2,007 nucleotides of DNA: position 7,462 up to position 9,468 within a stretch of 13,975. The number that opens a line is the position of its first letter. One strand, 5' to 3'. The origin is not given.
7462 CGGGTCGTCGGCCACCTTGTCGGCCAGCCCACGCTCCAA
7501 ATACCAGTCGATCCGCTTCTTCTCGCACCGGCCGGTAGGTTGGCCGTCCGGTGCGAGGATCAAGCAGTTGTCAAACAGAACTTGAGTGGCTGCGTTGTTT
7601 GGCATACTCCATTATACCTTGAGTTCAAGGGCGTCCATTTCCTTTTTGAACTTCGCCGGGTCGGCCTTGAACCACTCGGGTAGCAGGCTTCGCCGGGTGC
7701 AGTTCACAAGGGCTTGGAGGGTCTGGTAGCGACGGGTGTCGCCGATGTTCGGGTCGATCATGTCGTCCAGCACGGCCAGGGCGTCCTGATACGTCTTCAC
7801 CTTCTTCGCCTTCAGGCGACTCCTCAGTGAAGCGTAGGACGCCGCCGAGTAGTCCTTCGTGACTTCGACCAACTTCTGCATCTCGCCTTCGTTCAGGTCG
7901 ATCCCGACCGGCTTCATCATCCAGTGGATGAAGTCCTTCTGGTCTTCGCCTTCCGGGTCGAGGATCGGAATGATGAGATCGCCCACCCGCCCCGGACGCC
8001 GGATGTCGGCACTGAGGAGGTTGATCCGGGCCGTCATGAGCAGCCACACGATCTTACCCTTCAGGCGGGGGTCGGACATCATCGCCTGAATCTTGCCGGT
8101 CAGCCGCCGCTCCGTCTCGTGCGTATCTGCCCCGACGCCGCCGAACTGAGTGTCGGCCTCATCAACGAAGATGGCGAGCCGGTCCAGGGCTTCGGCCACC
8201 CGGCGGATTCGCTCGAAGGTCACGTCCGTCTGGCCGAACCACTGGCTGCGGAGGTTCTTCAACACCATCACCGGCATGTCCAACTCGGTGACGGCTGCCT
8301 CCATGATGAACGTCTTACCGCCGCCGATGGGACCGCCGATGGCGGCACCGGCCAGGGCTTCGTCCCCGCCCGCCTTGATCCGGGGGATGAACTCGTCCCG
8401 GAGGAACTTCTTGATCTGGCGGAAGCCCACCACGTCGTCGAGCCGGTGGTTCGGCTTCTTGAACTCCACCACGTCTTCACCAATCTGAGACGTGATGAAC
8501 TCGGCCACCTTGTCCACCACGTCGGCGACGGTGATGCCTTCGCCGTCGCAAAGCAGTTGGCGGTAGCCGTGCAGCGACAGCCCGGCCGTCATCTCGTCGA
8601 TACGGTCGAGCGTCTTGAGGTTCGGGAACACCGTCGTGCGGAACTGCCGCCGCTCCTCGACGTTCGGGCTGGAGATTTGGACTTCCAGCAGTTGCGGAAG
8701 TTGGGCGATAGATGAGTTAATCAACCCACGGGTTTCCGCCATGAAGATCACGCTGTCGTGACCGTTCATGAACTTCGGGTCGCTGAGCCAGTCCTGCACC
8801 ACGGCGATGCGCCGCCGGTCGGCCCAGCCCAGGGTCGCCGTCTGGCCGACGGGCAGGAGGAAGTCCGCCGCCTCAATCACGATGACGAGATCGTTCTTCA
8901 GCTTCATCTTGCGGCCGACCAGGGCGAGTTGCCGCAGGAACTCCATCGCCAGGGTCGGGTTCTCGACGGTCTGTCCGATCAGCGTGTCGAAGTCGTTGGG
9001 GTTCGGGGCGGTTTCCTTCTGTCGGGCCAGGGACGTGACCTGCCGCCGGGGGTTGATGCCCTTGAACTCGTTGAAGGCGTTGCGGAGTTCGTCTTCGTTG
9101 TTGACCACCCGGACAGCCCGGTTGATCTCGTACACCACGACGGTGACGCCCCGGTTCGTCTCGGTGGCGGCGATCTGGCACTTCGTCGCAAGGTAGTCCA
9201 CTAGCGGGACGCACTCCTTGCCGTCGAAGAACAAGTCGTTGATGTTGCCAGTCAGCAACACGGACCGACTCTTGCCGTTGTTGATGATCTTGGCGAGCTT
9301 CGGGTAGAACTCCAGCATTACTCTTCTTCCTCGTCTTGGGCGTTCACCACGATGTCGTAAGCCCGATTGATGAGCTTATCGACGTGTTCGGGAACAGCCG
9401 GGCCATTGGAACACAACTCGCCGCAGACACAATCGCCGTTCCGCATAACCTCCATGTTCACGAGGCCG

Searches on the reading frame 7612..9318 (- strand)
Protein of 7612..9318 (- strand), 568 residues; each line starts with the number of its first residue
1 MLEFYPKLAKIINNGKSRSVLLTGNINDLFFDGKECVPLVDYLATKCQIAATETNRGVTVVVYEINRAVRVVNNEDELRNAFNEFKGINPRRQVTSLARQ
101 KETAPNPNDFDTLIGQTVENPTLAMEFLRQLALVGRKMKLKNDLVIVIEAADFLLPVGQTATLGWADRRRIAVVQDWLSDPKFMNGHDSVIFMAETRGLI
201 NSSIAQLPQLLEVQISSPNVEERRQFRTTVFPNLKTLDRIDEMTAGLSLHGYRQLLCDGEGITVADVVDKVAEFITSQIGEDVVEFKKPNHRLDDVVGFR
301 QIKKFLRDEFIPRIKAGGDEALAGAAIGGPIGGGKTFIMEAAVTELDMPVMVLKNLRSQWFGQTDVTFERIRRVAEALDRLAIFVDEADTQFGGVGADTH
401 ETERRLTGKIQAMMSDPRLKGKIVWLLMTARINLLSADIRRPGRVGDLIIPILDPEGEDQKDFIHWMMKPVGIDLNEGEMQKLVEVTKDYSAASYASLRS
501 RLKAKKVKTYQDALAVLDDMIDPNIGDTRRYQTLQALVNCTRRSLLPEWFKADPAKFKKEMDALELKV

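Call 3: search_protein_families(library=pfam, proteins=[window:7612-9318:-], max_evalue=0.01)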
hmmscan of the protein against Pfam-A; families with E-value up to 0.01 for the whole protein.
window:7612-9318:- (568 aa): 1 family
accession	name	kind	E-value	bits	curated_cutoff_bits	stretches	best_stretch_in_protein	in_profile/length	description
PF00004.35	AAA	-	1.4e-12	48.7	21.2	1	329-446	5-124/131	ATPase family associated with various cellular activities (AAA)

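Call 5: search_protein_families(library=phrogs, proteins=[window:7612-9318:-], max_evalue=0.01)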
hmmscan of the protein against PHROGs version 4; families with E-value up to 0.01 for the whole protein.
window:7612-9318:- (568 aa): 3 families
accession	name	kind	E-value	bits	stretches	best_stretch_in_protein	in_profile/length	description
phrog_8638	-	unknown function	1.7e-12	47.7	1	271-494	250-481/568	-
phrog_10401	-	other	0.00097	18.9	1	323-409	461-545/667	ATPase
phrog_3757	-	unknown function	0.00099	19.6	1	328-509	132-310/367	-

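Call 6: search_protein_families(library=padloc, proteins=[window:7612-9318:-], max_evalue=0.01)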
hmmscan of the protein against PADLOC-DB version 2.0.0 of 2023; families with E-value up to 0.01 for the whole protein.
window:7612-9318:- (568 aa): 2 families
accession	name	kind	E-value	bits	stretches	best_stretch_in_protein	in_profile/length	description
PDLC04232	IetA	-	0.0003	18.3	1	327-402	121-196/330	-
PDLC04231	IetA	-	0.0038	15.1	1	314-436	109-231/262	-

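Call 7: search_protein_families(library=ncbifam, proteins=[window:7612-9318:-], max_evalue=0.01)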
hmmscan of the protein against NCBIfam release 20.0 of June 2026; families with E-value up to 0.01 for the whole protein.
window:7612-9318:- (568 aa): 6 families
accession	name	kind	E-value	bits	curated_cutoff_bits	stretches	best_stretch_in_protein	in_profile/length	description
TIGR01243.1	CDC48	subfamily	5.1e-14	51.5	802.65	1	318-499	208-389/733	CDC48 family AAA ATPase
NF041006.2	cell_div_CdvC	equivalog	1.7e-08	33.8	650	1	278-498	87-314/370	cell division protein CdvC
NF047747.1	PrtsmActNtasePan2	equivalog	1.6e-06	27.6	700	1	315-499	178-365/397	proteasome-activating nucleotidase Pan2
NF003069.1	PRK03992.1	subfamily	3.4e-05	23.2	500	1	320-498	163-344/379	proteasome-activating nucleotidase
TIGR01242.2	TIGR01242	subfamily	6e-05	22.2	500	1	323-495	149-324/362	proteasome-activating nucleotidase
NF047748.1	PrtsmActNtasePan1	equivalog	7.8e-05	21.9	750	1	318-494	178-357/405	proteasome-activating nucleotidase Pan1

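Call 8: search_dna_similar(query=window:7612-9318:-, collection=phages, mode=protein, max_rows=25)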
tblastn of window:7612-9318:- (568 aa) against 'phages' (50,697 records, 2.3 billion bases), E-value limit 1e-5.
No match.

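Call 11: find_encoding_contigs(protein=window:7612-9318:-, flank=10000, max_places=6)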
Protein window:7612-9318:- (568 aa): no gene with exactly this product is on record in the collection.

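Call 12: find_homologous_proteins(query=window:7612-9318:-)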
Query window:7612-9318:- (568 aa): 2313 proteins with E <= 0.001 among 8000 candidates; the best 120 are listed.
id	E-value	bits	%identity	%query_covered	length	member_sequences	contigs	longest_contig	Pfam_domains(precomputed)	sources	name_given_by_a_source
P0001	0.0e+0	1270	100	100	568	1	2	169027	PF00004.36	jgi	jgi:AAA+ superfamily predicted ATPase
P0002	0.0e+0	1061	83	100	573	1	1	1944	PF00004.36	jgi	jgi:hypothetical protein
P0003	0.0e+0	1059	82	100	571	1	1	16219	PF00004.36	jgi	jgi:AAA+ superfamily predicted ATPase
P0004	8.2e-294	993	76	100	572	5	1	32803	PF00004.36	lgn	-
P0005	7.6e-197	673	55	99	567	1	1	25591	PF00004.36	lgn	-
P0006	1.4e-196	672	56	99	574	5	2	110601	PF00004.36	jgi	jgi:hypothetical protein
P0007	5.1e-196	670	54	100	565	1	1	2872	PF00004.36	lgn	-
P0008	8.7e-195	666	56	96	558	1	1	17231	PF00004.36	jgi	jgi:hypothetical protein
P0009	4.1e-194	664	53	99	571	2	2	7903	PF00004.36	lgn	-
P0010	2.7e-193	661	53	100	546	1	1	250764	PF00004.36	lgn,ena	-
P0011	2.9e-193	661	56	96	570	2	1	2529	PF00004.36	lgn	-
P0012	5.9e-191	654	53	99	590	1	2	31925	PF00004.36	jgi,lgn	-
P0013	6.3e-191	654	55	96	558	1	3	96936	PF00004.36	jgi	jgi:hypothetical protein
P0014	5.6e-190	650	55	96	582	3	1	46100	PF00004.36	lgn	-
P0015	4.3e-186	638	54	96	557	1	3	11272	PF00004.36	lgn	-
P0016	9.3e-186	637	55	96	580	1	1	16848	PF00004.36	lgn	-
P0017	9.9e-186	636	52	99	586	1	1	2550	PF00004.36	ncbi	-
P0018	1.7e-185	636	53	100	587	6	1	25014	PF00004.36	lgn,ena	-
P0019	1.9e-183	629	55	96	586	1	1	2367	PF00004.36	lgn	-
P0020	5.9e-183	627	54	97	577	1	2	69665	PF00004.36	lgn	-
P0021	4.2e-182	624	53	99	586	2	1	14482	PF00004.36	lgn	-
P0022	8.4e-182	623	52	99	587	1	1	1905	PF00004.36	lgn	-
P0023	8.7e-182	623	53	99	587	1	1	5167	PF00004.36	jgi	jgi:SpoVK/Ycf46/Vps4 family AAA+-type ATPase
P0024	1.2e-181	623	53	99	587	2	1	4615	PF00004.36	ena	-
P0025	1.6e-181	623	53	96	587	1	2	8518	PF00004.36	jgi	-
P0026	1.7e-181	622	53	96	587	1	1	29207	PF00004.36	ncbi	-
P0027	2.7e-181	622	53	96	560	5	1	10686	PF00004.36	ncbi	-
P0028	7.3e-181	620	52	99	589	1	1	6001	PF00004.36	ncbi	-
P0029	7.5e-181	620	53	99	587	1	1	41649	PF00004.36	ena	-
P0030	7.8e-181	620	52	99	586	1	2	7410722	PF00004.36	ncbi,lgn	ncbi:MAG: ATP-binding protein [Pirellulales bacterium]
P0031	9.7e-181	620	53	99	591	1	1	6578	PF00004.36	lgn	-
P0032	2.4e-180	619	53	99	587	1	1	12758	PF00004.36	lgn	-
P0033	4.3e-180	618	53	96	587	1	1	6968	PF00004.36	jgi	jgi:hypothetical protein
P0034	4.8e-180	618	52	100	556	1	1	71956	PF00004.36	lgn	-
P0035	7.5e-180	617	53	96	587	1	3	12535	PF00004.36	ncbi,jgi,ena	-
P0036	1.2e-179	616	52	99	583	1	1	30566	PF00004.36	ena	-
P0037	1.2e-179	616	53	96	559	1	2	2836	PF00004.36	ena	-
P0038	1.5e-179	616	52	99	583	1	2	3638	PF00004.36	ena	-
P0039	1.7e-179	616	52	99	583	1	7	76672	PF00004.36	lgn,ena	-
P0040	1.8e-179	616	53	96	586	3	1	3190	PF00004.36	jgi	-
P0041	2.3e-179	615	52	99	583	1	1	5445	PF00004.36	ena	-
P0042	2.5e-179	615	52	96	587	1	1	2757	PF00004.36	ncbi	-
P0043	3.2e-179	615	52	99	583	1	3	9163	PF00004.36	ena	-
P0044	4.0e-179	615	51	99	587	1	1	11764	PF00004.36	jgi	jgi:hypothetical protein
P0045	5.2e-179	614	53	96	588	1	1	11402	PF00004.36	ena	-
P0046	5.2e-179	614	52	99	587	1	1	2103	PF00004.36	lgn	-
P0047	5.6e-179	614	54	96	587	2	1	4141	PF00004.36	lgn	-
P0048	6.0e-179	614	52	96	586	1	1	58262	PF00004.36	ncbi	-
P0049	6.1e-179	614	53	99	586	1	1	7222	PF00004.36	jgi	jgi:SpoVK/Ycf46/Vps4 family AAA+-type ATPase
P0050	9.0e-179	613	52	96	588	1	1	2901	PF00004.36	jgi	jgi:AAA+ superfamily predicted ATPase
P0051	1.4e-178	613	52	100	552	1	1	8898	PF00004.36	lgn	-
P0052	1.6e-178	613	52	100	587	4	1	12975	PF00004.36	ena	-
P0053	1.7e-178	613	52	99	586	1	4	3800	PF00004.36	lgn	-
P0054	2.2e-178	612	52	99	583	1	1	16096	PF00004.36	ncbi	-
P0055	2.5e-178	612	52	96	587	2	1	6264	PF00004.36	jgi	jgi:hypothetical protein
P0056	2.8e-178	612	51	100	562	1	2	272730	PF00004.36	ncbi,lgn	-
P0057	3.0e-178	612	52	99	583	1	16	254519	PF00004.36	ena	-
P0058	3.0e-178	612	52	99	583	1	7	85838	PF00004.36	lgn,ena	-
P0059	3.1e-178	612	52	99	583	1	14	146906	PF00004.36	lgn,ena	-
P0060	3.1e-178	612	52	99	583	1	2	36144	PF00004.36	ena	-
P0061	4.2e-178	611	52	99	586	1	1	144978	PF00004.36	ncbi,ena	-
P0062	5.5e-178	611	50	99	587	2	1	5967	PF00004.36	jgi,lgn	-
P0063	6.2e-178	611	53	96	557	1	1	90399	PF00004.36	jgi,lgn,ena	-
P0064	7.3e-178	610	52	96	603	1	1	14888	PF00004.36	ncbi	-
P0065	7.7e-178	610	51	99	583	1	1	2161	PF00004.36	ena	-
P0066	9.1e-178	610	53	96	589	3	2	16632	PF00004.36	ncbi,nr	ncbi:MAG TPA: ATP-binding protein [Planctomycetaceae bacterium]|nr:ATP-binding protein [Planctomycet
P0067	1.1e-177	610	53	96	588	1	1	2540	PF00004.36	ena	-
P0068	1.3e-177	610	52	96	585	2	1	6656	PF00004.36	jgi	-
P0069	1.4e-177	610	53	96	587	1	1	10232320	PF00004.36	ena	-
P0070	1.7e-177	609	53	96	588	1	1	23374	PF00004.36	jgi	jgi:hypothetical protein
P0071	2.4e-177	609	52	99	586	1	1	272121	PF00004.36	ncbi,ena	-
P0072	2.6e-177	609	52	96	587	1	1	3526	PF00004.36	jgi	jgi:hypothetical protein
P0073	3.2e-177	608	52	96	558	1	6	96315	PF00004.36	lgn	-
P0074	3.6e-177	608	52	96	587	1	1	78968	PF00004.36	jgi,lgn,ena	-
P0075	4.8e-177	608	53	96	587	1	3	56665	PF00004.36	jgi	jgi:hypothetical protein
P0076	4.9e-177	608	51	99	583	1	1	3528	PF00004.36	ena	-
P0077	4.9e-177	608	52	99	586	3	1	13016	PF00004.36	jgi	jgi:hypothetical protein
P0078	6.1e-177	607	53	99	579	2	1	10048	PF00004.36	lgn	-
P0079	6.2e-177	607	51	99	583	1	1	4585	PF00004.36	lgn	-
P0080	9.1e-177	607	52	99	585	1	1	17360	PF00004.36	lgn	-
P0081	1.0e-176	607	52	96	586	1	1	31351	PF00004.36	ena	-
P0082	1.3e-176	606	51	99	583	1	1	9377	PF00004.36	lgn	-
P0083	1.6e-176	606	53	96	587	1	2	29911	PF00004.36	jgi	jgi:hypothetical protein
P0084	1.7e-176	606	52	96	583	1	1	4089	PF00004.36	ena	-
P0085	1.7e-176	606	52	99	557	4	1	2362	PF00004.36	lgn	-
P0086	1.8e-176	606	53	96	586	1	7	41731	PF00004.36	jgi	jgi:hypothetical protein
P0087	2.1e-176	606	51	99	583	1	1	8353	PF00004.36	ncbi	-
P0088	2.1e-176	606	52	96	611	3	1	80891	PF00004.36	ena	-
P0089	2.5e-176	605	52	96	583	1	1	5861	PF00004.36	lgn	-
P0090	2.5e-176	605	53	96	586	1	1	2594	PF00004.36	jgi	jgi:SpoVK/Ycf46/Vps4 family AAA+-type ATPase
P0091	2.6e-176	605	51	98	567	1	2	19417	PF00004.36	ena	-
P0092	3.2e-176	605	52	99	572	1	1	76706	PF00004.36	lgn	-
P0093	3.2e-176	605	53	96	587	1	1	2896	PF00004.36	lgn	-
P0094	3.8e-176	605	51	99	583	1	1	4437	PF00004.36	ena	-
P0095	4.4e-176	605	52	96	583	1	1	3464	PF00004.36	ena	-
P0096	4.8e-176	604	52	96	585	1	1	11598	PF00004.36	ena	-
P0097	5.2e-176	604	52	99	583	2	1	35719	PF00004.36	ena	-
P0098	5.5e-176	604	51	99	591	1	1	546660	PF00004.36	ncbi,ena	-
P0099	6.4e-176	604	53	96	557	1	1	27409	PF00004.36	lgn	-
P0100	7.1e-176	604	51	99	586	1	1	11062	PF00004.36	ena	-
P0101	7.3e-176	604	52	99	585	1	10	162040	PF00004.36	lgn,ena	-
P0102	9.1e-176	604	52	96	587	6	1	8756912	PF00004.36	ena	-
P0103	9.4e-176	603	53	96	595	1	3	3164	PF00004.36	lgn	-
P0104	1.0e-175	603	52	99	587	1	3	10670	PF00004.36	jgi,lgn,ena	-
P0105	1.0e-175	603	52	96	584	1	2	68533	PF00004.36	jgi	jgi:hypothetical protein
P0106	1.1e-175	603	52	99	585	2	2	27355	PF00004.36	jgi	jgi:AAA+ superfamily predicted ATPase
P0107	1.1e-175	603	51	99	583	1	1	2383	PF00004.36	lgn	-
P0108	1.2e-175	603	52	99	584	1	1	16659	PF00004.36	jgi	-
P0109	1.2e-175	603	50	97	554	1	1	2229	PF00004.36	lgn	-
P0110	1.2e-175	603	51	99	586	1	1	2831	PF00004.36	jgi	jgi:SpoVK/Ycf46/Vps4 family AAA+-type ATPase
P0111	1.4e-175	603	53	95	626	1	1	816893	PF00004.36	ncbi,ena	-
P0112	1.6e-175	603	52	96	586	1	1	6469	PF00004.36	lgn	-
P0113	1.8e-175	603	52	96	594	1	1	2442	PF00004.36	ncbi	-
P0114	2.0e-175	602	52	96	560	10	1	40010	PF00004.36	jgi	jgi:hypothetical protein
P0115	2.0e-175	602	51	96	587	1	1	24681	PF00004.36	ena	-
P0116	2.3e-175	602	51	99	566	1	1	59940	PF00004.36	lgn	-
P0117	2.3e-175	602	50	99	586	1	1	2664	PF00004.36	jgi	jgi:hypothetical protein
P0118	2.6e-175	602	51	99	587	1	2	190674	PF00004.36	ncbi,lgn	-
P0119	2.9e-175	602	53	96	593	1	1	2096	PF00004.36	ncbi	ncbi:MAG TPA: ATP-binding protein, partial [Pirellulaceae bacterium]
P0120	3.1e-175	602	51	99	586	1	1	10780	PF00004.36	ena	-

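Call 13: find_encoding_contigs(protein=P0001, flank=10000, max_places=3)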
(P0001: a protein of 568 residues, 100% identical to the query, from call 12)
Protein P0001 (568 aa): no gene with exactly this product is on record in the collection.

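Call 14: find_encoding_contigs(protein=P0030, flank=10000, max_places=3)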
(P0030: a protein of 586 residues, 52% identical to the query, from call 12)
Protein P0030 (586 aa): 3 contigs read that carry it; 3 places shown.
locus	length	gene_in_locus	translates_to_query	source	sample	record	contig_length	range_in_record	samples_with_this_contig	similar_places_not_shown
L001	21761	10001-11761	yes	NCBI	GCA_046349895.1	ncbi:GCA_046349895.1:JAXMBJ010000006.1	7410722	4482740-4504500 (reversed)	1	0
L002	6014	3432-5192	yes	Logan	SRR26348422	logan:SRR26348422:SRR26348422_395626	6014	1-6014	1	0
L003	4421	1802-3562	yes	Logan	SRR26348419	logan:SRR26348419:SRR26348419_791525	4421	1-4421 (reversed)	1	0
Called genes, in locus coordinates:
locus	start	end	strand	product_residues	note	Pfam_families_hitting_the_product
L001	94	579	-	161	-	-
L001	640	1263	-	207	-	-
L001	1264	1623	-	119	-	-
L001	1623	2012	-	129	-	-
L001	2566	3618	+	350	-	PF01212:Beta_elim_lyase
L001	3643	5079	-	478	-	PF07394:DUF1501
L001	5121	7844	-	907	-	PF07635:PSCyt1, PF07583:PSCyt2, PF07587:PSD1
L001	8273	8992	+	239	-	-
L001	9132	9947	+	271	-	-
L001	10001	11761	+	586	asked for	PF00004:AAA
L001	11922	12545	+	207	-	-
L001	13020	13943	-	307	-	-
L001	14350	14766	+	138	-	PF02410:RsfS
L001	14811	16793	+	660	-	PF03485:Arg_tRNA_synt_N, PF00750:tRNA-synt_1d, PF05746:DALR_1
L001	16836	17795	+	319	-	PF08241:Methyltransf_11 (faint), PF01555:N6_N4_Mtase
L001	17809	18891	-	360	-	PF01850:PIN (weak), PF01938:TRAM (faint)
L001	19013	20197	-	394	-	PF01966:HD, PF13286:HD_assoc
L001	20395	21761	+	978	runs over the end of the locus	PF00005:ABC_tran (faint), PF02463:SMC_N (faint), PF13191:AAA_16 (faint), PF13304:AAA_21 (faint), PF13555:AAA_29 (faint), PF20703:nSTAND1 (faint), PF17760:UvrA_inter, PF17755:UvrA_DNA-bind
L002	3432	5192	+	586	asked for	PF00004:AAA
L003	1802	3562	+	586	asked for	PF00004:AAA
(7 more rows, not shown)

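Call 15: find_encoding_contigs(protein=P0004, flank=10000, max_places=2)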
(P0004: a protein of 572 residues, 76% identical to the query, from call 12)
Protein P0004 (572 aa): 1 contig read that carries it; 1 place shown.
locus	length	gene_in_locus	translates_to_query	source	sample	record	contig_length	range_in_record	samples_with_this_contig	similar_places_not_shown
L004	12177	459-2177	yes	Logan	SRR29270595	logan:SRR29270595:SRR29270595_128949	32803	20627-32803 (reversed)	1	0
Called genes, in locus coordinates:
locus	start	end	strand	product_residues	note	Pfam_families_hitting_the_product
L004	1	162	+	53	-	?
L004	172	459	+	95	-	-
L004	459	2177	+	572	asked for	PF00004:AAA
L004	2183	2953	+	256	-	-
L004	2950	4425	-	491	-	PF00270:DEAD (weak), PF04851:ResIII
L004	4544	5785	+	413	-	PF00750:tRNA-synt_1d (faint)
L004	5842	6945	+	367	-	-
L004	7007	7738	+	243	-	-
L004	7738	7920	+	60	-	-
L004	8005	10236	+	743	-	-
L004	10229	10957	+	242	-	-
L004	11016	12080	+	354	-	PF03747:ADP_ribosyl_GH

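Call 16: find_encoding_contigs(protein=P0003, flank=10000, max_places=2)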
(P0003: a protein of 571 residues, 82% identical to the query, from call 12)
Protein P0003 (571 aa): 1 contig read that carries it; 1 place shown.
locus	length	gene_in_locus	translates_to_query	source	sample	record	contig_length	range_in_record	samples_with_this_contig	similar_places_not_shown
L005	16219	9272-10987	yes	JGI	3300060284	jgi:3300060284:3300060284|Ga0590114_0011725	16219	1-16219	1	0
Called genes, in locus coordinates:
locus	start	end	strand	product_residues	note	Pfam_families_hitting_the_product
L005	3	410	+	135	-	?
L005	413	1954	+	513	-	PF00691:OmpA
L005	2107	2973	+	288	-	-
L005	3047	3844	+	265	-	-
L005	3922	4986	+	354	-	-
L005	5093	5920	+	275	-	PF00528:BPD_transp_1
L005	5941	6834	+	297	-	PF00005:ABC_tran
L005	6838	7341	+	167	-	-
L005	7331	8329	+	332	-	PF13671:AAA_33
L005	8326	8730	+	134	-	-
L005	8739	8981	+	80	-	-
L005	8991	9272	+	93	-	-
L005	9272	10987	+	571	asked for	PF00004:AAA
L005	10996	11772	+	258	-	-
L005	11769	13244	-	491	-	PF00270:DEAD (weak), PF04851:ResIII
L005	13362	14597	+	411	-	PF00750:tRNA-synt_1d (faint)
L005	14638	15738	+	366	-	-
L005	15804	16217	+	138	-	?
